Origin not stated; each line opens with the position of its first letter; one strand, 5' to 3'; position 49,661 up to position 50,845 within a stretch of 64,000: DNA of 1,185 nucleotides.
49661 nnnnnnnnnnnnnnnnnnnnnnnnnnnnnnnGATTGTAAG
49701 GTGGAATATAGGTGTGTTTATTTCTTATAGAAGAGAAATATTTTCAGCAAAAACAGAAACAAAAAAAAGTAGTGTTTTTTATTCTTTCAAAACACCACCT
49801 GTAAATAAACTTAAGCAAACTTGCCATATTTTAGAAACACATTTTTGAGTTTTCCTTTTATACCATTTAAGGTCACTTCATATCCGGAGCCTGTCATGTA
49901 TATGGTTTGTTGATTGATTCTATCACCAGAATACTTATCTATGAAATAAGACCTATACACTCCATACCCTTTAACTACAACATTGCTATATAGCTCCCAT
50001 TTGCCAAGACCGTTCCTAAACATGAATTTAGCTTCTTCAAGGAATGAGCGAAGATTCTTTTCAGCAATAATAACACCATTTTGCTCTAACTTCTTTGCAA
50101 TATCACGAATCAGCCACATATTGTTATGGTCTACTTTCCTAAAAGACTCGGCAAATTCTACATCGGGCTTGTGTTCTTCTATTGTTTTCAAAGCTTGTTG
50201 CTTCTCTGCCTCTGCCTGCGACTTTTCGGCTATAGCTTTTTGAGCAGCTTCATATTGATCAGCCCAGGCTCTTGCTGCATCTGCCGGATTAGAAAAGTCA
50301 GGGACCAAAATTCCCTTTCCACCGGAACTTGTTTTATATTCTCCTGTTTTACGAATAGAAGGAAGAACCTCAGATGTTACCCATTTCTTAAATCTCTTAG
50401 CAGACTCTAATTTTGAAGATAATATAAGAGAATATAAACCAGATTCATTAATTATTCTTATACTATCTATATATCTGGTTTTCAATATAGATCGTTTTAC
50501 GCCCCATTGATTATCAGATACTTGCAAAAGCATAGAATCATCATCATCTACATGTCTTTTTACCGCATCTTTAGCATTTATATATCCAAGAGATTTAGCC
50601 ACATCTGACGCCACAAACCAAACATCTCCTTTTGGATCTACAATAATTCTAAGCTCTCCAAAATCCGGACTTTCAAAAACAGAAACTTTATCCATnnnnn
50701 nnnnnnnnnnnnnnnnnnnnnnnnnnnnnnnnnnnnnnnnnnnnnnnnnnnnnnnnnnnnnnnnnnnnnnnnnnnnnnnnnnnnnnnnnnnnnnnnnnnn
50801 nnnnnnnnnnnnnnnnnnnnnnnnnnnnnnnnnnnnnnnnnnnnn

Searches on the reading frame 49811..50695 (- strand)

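Call 33: search_protein_families(library=pfam, proteins=[window:49811-50695:-], max_evalue=0.001)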
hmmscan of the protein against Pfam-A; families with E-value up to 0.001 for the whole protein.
window:49811-50695:- (294 aa): 2 families
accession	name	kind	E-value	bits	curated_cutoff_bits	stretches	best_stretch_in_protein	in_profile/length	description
PF02498.22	Bro-N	-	3.8e-27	95.2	25.6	1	14-112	1-96/96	BRO family, N-terminal domain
PF03374.19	ANT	-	7.7e-13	49.2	25.3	1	171-278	3-104/108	Phage antirepressor protein KilAC domain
